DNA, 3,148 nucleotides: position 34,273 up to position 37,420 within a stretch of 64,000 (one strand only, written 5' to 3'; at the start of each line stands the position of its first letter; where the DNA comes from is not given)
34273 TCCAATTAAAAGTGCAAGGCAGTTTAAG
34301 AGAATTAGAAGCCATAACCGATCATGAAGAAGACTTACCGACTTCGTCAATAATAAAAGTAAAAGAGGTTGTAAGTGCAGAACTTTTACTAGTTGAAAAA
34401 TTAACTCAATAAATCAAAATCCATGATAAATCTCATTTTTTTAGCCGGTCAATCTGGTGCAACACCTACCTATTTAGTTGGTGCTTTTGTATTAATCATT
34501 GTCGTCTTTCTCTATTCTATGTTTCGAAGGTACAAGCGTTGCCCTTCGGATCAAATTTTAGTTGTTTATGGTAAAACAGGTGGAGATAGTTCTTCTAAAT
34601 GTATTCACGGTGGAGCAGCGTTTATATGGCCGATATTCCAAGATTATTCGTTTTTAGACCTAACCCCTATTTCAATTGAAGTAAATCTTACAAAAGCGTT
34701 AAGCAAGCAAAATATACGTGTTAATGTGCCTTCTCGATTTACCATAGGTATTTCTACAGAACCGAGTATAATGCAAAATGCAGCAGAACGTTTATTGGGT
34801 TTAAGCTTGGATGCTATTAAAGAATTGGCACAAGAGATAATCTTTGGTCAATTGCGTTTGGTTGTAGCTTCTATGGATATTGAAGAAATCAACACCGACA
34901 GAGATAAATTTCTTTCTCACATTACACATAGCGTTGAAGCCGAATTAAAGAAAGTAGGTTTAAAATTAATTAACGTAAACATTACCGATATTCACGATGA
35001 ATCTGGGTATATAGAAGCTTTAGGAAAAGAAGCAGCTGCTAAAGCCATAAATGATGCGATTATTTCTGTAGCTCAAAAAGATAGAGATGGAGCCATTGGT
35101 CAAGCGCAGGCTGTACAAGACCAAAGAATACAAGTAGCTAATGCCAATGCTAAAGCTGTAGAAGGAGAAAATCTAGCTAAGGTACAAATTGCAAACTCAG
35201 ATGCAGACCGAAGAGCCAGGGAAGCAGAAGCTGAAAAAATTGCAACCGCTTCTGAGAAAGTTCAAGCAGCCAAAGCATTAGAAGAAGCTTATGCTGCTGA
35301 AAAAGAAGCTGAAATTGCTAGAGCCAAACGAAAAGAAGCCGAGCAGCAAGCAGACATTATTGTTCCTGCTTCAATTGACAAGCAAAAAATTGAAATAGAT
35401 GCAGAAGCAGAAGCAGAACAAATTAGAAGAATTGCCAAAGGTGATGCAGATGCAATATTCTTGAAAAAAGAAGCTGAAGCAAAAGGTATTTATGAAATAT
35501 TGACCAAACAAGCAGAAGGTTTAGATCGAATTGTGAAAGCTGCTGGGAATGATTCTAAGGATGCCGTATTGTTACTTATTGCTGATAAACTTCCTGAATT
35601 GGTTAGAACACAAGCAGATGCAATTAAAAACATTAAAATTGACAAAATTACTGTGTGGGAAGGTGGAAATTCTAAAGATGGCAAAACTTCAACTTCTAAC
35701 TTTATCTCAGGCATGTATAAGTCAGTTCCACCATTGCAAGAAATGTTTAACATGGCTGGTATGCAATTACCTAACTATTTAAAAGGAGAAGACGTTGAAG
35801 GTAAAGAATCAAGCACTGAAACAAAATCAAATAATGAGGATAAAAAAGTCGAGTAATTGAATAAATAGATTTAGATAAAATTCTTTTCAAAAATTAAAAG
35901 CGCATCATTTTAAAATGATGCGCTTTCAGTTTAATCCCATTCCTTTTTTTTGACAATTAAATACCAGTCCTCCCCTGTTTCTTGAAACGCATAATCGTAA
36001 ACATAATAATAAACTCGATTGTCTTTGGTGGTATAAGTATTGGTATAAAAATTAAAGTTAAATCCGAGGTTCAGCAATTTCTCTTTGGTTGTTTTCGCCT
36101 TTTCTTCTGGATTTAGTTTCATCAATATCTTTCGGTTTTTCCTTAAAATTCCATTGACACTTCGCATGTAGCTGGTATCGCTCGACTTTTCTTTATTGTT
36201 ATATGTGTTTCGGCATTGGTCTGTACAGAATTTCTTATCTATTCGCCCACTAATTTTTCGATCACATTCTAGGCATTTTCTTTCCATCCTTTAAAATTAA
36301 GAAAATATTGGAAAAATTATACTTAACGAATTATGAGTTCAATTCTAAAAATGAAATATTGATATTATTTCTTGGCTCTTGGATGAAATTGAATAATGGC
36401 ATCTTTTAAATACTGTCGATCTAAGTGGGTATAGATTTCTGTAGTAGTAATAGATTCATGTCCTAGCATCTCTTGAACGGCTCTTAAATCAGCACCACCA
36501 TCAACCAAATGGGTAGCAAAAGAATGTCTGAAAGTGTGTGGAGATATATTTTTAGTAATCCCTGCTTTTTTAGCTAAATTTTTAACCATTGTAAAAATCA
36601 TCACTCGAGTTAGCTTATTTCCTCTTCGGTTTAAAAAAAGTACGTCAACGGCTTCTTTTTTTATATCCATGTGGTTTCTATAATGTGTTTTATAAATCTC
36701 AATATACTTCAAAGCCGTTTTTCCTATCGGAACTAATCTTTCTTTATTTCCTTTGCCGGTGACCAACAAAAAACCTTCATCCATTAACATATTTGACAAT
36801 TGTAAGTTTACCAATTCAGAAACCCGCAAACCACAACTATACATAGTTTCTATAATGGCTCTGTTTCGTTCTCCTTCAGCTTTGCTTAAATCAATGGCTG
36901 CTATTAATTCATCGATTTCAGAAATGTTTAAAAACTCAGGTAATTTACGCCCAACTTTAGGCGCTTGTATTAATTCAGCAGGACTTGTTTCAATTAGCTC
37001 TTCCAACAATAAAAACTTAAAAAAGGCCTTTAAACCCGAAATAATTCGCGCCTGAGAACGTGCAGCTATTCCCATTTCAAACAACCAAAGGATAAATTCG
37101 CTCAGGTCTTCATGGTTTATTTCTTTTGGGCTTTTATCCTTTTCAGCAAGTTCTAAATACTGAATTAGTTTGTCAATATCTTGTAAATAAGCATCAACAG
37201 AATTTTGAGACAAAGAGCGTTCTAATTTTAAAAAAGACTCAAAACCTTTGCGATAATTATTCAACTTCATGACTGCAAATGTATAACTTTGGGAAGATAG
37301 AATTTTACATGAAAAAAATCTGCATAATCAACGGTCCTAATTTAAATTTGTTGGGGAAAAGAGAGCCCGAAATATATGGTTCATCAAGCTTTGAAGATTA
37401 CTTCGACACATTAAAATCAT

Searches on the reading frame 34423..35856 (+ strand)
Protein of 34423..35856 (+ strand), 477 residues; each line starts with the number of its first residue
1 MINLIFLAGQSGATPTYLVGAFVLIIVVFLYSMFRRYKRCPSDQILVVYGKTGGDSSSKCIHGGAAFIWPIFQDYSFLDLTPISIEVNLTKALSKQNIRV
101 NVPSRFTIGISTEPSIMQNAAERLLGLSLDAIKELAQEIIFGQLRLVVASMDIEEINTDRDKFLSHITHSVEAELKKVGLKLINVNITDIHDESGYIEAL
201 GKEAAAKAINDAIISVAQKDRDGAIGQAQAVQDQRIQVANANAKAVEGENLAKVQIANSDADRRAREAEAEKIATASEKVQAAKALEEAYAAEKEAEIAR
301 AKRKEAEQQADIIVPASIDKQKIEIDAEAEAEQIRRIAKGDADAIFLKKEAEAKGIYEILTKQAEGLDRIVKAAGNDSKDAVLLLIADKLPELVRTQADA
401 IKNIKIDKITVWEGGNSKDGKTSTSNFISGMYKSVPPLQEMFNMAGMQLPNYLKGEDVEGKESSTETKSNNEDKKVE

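Call 69: search_protein_families(library=pfam, proteins=[window:34423-35856:+], max_evalue=0.001)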
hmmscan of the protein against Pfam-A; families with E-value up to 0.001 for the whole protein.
window:34423-35856:+ (477 aa): 1 family
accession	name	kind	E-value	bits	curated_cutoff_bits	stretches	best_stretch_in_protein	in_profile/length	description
PF01145.31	Band_7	-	4.2e-30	105.5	23.6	1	41-220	4-175/176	SPFH domain / Band 7 family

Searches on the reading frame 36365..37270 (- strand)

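Call 69: search_protein_families(library=pfam, proteins=[window:36365-37270:-], max_evalue=0.001)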
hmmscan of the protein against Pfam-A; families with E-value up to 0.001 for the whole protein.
window:36365-37270:- (301 aa): 4 families
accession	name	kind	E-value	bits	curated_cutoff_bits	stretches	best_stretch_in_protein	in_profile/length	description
PF00589.27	Phage_integrase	-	2e-46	158.3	27.1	1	113-285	2-170/172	Phage integrase family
PF02899.23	Phage_int_SAM_1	-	5.8e-17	62.2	22.3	1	9-90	3-82/83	Phage integrase, N-terminal SAM-like domain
PF13495.12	Phage_int_SAM_4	-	4.1e-09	37.2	27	1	11-92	6-83/85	Phage integrase, N-terminal SAM-like domain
PF13102.12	Phage_int_SAM_5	-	0.00021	22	22.3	0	16-97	13-92/98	Phage integrase SAM-like domain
